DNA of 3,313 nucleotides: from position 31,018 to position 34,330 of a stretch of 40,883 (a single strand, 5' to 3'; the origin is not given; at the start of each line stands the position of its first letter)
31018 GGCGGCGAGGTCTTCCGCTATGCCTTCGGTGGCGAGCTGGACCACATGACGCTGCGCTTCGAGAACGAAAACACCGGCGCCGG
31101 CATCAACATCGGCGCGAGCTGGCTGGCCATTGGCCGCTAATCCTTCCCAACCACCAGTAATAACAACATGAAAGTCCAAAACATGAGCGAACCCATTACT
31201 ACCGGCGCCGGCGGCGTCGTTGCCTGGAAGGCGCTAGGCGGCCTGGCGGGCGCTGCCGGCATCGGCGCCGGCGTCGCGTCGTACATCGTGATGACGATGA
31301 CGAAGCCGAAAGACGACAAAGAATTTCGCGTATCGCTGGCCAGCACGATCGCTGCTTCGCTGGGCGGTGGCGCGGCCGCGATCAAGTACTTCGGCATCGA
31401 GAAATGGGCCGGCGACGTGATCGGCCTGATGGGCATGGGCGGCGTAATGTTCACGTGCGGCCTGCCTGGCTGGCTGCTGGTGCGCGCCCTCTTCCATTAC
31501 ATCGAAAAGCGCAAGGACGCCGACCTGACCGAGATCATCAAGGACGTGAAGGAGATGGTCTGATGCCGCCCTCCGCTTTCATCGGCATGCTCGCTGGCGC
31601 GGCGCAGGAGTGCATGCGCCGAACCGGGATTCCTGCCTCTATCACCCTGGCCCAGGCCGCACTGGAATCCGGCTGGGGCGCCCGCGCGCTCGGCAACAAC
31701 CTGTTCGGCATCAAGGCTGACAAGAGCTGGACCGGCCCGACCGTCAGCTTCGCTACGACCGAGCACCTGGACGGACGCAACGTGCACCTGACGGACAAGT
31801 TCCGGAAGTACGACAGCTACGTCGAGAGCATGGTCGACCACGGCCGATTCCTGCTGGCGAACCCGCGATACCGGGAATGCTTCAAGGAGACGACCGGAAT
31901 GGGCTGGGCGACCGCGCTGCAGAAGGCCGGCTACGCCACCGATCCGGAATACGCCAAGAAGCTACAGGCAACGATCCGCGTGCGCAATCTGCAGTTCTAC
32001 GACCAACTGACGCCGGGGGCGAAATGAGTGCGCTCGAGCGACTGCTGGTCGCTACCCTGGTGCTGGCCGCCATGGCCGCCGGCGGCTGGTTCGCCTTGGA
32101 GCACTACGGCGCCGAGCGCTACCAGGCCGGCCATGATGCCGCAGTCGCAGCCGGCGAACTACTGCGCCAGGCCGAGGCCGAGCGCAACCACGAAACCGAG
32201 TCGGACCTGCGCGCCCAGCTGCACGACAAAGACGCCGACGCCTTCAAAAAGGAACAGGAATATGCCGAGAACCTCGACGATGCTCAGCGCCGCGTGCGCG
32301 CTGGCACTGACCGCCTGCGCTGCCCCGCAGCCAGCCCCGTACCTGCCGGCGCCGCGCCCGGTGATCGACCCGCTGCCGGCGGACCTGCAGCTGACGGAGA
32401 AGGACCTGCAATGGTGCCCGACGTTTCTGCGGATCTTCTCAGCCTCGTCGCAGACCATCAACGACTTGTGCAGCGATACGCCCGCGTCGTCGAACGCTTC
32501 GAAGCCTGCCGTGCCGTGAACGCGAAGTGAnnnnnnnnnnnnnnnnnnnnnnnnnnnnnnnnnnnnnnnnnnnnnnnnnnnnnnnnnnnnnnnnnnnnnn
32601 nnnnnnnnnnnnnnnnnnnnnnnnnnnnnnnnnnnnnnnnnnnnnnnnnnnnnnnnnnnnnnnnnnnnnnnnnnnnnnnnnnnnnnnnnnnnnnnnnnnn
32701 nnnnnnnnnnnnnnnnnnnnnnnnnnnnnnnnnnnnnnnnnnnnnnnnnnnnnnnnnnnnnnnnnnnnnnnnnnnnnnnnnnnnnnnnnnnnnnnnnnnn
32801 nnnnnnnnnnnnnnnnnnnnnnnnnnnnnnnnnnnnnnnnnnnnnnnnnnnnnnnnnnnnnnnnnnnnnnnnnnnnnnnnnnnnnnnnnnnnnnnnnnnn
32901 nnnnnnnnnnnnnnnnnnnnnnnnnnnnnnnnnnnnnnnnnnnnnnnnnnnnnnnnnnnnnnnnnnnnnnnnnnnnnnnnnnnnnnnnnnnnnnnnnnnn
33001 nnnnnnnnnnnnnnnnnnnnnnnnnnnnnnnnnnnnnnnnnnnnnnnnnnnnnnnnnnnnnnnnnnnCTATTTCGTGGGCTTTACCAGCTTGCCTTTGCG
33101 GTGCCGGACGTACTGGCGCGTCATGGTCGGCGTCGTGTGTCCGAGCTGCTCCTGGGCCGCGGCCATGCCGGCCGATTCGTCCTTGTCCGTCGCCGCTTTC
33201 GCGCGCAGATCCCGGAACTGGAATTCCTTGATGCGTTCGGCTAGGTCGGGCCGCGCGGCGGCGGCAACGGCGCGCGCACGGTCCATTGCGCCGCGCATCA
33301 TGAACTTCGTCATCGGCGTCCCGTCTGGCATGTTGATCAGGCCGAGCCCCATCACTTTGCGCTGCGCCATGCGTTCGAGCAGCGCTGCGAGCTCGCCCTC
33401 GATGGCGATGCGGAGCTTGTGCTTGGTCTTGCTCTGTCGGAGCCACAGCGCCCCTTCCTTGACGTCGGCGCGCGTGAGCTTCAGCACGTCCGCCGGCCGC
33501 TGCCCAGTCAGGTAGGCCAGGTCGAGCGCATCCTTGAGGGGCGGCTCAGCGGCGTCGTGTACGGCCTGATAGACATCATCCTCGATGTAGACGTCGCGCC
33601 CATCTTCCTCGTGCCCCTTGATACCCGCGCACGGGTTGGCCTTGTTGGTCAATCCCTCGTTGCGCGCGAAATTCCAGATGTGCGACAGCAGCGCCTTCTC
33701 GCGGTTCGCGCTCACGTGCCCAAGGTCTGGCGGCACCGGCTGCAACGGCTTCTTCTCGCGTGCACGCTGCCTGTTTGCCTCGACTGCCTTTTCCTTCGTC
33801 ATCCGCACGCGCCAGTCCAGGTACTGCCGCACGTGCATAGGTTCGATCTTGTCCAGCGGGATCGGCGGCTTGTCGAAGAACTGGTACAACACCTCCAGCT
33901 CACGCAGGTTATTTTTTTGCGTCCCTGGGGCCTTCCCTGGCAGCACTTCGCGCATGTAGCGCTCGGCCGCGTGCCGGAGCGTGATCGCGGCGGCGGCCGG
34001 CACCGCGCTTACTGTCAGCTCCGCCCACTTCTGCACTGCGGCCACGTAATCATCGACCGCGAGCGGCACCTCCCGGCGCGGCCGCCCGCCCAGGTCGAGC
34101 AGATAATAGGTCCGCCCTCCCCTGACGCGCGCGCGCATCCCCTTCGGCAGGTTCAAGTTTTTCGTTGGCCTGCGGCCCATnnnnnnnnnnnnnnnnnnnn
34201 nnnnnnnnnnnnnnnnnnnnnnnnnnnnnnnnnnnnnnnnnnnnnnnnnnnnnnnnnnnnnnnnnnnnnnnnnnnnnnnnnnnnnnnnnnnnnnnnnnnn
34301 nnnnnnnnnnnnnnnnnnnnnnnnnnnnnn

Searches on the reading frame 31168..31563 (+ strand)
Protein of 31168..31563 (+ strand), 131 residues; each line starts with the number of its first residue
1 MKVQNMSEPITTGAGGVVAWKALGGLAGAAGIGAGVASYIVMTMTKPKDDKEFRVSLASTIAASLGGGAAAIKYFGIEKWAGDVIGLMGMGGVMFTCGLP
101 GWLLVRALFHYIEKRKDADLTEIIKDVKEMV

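Call 80: search_protein_families(library=phrogs, proteins=[window:31168-31563:+], max_evalue=0.01)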
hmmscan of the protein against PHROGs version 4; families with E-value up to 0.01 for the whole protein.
window:31168-31563:+ (131 aa): 2 families
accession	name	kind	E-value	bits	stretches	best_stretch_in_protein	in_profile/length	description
phrog_1024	-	unknown function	4.8e-38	131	1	6-129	1-123/130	-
phrog_16485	-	unknown function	0.0011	20.4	1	55-129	43-112/119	-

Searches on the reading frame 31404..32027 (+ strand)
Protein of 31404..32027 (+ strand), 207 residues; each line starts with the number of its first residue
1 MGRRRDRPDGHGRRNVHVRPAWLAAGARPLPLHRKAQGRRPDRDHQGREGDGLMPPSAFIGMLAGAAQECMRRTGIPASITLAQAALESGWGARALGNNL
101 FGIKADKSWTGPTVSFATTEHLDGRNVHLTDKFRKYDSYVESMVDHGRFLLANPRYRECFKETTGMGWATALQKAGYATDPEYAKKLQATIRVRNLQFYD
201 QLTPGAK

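Call 80: search_protein_families(library=phrogs, proteins=[window:31404-32027:+], max_evalue=0.01)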
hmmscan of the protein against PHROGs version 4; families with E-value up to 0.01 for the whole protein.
window:31404-32027:+ (207 aa): 9 families
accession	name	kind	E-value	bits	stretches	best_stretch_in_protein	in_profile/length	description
phrog_3513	-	lysis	1e-52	180.5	1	54-201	641-792/1434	endolysin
phrog_18032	-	lysis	2.5e-42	146.3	1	58-203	6-156/248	endolysin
phrog_1309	-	lysis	1.6e-39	137.4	1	74-201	18-152/410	endolysin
phrog_12727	-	lysis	2e-38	133.7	1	57-201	4-152/393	endolysin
phrog_10967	-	lysis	1.7e-32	114.2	1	59-202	7-155/266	endolysin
phrog_8251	-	lysis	2.8e-21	77.3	1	66-204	11-152/250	endolysin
phrog_326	-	other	1.4e-20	74.1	1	57-201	128-279/985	tail protein with endopeptidase domain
phrog_10051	-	lysis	4.9e-09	36.8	1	82-192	103-209/455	endolysin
phrog_26675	-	lysis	0.0007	19.2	1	73-194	143-283/643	endolysin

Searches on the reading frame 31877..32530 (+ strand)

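Call 80: search_protein_families(library=phrogs, proteins=[window:31877-32530:+], max_evalue=0.01)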
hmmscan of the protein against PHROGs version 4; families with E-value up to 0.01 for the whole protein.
window:31877-32530:+ (217 aa): 3 families
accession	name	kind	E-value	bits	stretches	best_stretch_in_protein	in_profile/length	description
phrog_2466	-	lysis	5e-10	40.4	1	52-206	4-167/172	Rz-like spanin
phrog_13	-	lysis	3.9e-05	24.7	1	58-164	7-112/154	Rz-like spanin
phrog_4297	-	lysis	0.006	17.7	1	56-142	13-99/130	Rz-like spanin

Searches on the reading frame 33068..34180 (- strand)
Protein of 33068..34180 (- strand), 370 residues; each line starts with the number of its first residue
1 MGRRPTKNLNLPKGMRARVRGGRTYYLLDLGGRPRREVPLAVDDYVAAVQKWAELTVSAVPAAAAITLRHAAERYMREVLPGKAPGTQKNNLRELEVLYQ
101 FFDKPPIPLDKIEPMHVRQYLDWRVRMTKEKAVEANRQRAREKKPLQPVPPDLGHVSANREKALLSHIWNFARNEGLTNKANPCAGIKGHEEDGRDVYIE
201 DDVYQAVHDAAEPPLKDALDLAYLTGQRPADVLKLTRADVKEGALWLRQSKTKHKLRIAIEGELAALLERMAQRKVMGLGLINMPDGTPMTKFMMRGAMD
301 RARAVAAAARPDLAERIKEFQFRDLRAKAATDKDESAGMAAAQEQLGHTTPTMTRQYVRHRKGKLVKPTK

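Call 80: search_protein_families(library=phrogs, proteins=[window:33068-34180:-], max_evalue=0.01)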
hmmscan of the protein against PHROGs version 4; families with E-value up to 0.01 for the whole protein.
window:33068-34180:- (370 aa): 3 families
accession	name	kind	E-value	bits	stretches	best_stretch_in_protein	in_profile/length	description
phrog_1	-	integration and excision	9.8e-43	148.3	1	18-362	117-437/611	integrase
phrog_7244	-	integration and excision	1.5e-15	58.2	1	156-264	137-247/263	integrase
phrog_216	-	integration and excision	5.3e-15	56.3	1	217-366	78-230/301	integrase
